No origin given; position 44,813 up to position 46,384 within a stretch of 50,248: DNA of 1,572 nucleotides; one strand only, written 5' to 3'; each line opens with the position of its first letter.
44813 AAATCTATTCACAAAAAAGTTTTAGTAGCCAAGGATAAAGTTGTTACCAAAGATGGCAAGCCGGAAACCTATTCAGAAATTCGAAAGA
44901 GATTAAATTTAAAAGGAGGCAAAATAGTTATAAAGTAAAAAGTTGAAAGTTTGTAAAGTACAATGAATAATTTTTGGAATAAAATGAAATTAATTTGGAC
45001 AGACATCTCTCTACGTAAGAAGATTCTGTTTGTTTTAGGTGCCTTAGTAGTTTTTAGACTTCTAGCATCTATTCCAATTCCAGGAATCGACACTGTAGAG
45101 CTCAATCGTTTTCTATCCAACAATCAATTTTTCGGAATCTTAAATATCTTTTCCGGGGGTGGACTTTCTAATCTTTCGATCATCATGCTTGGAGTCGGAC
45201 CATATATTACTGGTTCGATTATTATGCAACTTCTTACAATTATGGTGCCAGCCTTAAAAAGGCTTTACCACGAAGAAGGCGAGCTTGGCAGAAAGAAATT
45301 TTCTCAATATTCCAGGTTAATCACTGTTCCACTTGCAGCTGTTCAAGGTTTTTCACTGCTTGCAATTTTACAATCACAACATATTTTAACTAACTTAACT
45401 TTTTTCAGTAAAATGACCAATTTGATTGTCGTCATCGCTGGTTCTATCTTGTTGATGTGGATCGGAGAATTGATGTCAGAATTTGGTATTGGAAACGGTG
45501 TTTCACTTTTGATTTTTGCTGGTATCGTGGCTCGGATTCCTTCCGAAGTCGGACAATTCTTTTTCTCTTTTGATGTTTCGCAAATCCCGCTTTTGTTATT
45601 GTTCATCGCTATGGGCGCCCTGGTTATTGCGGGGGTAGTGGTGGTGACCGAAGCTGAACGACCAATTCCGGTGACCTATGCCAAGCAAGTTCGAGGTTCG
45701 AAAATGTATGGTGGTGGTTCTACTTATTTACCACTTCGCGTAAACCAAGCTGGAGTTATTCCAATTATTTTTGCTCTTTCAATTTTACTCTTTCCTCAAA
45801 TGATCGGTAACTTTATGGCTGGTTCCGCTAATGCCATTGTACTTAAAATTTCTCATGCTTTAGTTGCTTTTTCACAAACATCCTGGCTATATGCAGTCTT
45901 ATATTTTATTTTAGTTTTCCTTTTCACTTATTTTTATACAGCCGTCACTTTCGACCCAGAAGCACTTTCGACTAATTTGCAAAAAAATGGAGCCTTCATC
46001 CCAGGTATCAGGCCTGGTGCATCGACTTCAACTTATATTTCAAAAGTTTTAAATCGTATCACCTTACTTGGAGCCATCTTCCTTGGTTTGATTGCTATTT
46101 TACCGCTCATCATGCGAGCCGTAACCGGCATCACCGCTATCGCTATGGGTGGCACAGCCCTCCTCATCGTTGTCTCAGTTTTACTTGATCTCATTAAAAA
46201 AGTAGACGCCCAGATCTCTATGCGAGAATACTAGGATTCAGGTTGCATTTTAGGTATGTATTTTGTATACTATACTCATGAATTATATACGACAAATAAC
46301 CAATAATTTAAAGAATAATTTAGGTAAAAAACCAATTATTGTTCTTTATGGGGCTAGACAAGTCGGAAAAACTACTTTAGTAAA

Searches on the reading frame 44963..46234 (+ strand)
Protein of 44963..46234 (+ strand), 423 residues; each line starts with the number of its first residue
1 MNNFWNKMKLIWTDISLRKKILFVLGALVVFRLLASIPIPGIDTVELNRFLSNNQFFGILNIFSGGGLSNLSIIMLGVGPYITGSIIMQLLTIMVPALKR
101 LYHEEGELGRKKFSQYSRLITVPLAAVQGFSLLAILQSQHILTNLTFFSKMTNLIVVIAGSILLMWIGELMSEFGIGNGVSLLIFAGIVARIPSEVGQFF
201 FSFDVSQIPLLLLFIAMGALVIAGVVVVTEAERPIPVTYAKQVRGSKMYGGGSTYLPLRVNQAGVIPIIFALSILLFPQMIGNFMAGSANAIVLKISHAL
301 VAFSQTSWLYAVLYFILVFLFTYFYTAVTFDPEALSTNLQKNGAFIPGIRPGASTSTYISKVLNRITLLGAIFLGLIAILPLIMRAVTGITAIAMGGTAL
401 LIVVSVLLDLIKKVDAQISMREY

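Call 6: search_protein_families(library=pfam, proteins=[window:44963-46234:+])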
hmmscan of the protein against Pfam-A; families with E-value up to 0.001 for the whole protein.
window:44963-46234:+ (423 aa): 1 family
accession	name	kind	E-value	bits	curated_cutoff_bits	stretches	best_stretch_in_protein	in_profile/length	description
PF00344.25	SecY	-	7.6e-101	337.9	32.2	1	72-410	1-305/306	SecY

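Call 32: find_homologous_proteins(query=window:44963-46231:+, max_evalue=1e-60)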
Query window:44963-46231:+ (423 aa): 8000 proteins with E <= 1e-60 among 8000 candidates; the best 120 are listed.
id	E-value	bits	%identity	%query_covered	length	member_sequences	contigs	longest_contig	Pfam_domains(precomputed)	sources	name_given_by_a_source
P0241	3.1e-260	881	100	100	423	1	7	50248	PF00344.26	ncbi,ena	-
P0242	3.9e-248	841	95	100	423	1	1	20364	PF00344.26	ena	-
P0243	1.2e-247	840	94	100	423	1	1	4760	PF00344.26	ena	-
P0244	9.0e-247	837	94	100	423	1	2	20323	PF00344.26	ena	-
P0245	1.4e-243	826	90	100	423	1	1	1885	PF00344.26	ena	-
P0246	1.7e-243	826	92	100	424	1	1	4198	PF00344.26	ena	-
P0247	3.1e-243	825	92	100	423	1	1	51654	PF00344.26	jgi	-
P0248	4.9e-242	821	91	100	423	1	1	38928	PF00344.26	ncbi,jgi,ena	ncbi:MAG: preprotein translocase subunit SecY [Candidatus Paceibacterota bacterium]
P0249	4.0e-241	818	91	100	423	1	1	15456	PF00344.26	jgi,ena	-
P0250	1.9e-240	816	91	100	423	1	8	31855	PF00344.26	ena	-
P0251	6.5e-239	811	93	98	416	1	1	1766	PF00344.26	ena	-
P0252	2.2e-238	809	89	100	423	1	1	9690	PF00344.26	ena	-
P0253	4.4e-237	805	88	100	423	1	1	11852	PF00344.26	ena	-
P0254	2.2e-236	803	91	98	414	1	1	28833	PF00344.26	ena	-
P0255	1.9e-235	800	88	100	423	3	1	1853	PF00344.26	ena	-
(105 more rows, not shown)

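Call 33: find_encoding_contigs(protein=P0242, flank=4000, max_places=3)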
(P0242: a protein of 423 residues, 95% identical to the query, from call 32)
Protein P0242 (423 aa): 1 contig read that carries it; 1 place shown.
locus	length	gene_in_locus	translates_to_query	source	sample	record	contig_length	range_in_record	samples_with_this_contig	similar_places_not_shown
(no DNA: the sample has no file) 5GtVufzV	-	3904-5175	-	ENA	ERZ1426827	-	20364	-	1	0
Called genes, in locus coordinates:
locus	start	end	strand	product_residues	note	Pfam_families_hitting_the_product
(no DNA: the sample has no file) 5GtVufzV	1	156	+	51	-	?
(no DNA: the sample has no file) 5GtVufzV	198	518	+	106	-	PF00467:KOW, PF17136:ribosomal_L24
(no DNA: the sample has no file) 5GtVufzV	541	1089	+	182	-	PF00281:Ribosomal_L5, PF00673:Ribosomal_L5_C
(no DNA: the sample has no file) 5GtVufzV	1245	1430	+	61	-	PF00253:Ribosomal_S14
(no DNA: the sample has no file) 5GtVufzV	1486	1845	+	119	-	PF00410:Ribosomal_S8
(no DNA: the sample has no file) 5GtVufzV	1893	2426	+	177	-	PF00347:Ribosomal_L6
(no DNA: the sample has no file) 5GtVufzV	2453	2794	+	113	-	PF00861:Ribosomal_L18p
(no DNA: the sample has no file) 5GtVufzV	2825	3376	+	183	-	PF00333:Ribosomal_S5, PF03719:Ribosomal_S5_C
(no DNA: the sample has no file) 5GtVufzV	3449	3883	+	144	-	PF00828:Ribosomal_L27A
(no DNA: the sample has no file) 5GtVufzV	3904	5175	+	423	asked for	PF00344:SecY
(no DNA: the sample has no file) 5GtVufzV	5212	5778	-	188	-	PF13189:Cytidylate_kin2, PF13238:AAA_18, PF00406:ADK (faint), PF13207:AAA_17, PF02224:Cytidylate_kin (weak)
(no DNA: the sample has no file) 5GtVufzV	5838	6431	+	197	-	PF00406:ADK, PF02223:Thymidylate_kin (faint), PF13207:AAA_17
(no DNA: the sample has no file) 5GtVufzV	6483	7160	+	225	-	PF00696:AA_kinase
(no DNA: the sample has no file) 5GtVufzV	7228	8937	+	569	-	-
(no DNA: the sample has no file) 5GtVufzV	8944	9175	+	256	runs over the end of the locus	PF00557:Peptidase_M24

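Call 34: find_encoding_contigs(protein=P0247, flank=4000, max_places=3)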
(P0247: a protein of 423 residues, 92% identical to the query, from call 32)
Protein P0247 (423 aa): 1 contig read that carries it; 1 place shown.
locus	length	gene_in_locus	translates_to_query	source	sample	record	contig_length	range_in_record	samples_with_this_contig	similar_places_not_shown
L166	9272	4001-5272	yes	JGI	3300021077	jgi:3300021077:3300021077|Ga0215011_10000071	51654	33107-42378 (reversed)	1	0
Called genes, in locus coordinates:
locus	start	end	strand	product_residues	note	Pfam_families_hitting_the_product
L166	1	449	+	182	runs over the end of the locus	PF00281:Ribosomal_L5, PF00673:Ribosomal_L5_C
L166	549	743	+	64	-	PF18929:DUF5678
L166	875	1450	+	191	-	PF07963:N_methyl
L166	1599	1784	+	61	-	PF00253:Ribosomal_S14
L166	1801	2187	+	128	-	PF00410:Ribosomal_S8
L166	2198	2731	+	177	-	PF00347:Ribosomal_L6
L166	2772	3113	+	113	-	PF00861:Ribosomal_L18p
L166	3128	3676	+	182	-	PF00333:Ribosomal_S5, PF03719:Ribosomal_S5_C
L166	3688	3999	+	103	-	-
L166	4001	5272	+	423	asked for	PF00344:SecY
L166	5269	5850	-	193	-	PF02224:Cytidylate_kin (faint), PF13189:Cytidylate_kin2, PF13207:AAA_17, PF13238:AAA_18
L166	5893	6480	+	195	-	PF00406:ADK, PF02223:Thymidylate_kin (faint), PF13207:AAA_17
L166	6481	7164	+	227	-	PF00696:AA_kinase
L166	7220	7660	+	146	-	PF04480:DUF559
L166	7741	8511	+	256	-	PF00557:Peptidase_M24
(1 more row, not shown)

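Call 35: find_encoding_contigs(protein=P0244, flank=4000, max_places=3)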
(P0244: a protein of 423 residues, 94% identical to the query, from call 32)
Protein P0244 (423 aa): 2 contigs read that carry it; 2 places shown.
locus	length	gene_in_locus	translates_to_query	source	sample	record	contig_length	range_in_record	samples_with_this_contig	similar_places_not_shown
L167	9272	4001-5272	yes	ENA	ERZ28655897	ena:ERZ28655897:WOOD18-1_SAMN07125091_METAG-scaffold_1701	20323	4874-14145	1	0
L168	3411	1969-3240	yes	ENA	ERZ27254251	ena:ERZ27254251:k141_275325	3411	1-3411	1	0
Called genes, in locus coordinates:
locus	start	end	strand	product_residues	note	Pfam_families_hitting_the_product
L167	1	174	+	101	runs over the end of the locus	PF00467:KOW, PF17136:ribosomal_L24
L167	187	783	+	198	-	PF00281:Ribosomal_L5, PF00673:Ribosomal_L5_C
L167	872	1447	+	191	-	PF07963:N_methyl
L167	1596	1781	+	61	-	PF00253:Ribosomal_S14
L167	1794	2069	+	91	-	-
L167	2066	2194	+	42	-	PF00410:Ribosomal_S8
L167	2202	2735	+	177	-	PF00347:Ribosomal_L6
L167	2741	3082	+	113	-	PF00861:Ribosomal_L18p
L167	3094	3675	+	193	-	PF00333:Ribosomal_S5, PF03719:Ribosomal_S5_C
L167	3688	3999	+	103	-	-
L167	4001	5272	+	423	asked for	PF00344:SecY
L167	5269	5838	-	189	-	PF13189:Cytidylate_kin2, PF13238:AAA_18, PF13207:AAA_17, PF02224:Cytidylate_kin (weak)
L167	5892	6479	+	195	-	PF00406:ADK, PF13207:AAA_17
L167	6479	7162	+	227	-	PF00696:AA_kinase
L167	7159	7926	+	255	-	PF00557:Peptidase_M24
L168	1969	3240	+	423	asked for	PF00344:SecY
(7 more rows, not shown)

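Call 56: find_encoding_contigs(protein=P0241, flank=3000, max_places=10)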
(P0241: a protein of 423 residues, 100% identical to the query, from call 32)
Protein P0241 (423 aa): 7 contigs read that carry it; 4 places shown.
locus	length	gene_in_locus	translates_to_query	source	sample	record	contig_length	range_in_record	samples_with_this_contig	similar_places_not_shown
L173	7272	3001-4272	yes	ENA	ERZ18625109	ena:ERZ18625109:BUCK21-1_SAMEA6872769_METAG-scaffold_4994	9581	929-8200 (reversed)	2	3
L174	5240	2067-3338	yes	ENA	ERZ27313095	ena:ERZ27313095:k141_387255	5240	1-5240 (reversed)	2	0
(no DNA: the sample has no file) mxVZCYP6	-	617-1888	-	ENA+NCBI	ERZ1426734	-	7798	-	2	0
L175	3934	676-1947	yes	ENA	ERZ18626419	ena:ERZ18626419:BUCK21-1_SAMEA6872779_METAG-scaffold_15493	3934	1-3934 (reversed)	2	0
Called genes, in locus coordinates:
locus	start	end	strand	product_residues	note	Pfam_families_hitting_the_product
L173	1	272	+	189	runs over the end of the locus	PF00281:Ribosomal_L5, PF00673:Ribosomal_L5_C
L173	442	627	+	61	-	PF00253:Ribosomal_S14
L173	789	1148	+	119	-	PF00410:Ribosomal_S8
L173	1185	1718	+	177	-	PF00347:Ribosomal_L6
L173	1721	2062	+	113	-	PF00861:Ribosomal_L18p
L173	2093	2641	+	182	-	PF00333:Ribosomal_S5, PF03719:Ribosomal_S5_C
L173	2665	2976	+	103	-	-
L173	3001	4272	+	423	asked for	PF00344:SecY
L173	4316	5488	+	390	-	PF13173:AAA_14, PF13635:DUF4143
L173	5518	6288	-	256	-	PF01978:TrmB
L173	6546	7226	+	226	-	-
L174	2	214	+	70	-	?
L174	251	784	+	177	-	PF00347:Ribosomal_L6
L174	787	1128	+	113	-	PF00861:Ribosomal_L18p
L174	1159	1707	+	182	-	PF00333:Ribosomal_S5, PF03719:Ribosomal_S5_C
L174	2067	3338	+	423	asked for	PF00344:SecY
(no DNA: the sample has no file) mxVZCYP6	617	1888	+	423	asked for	PF00344:SecY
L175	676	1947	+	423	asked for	PF00344:SecY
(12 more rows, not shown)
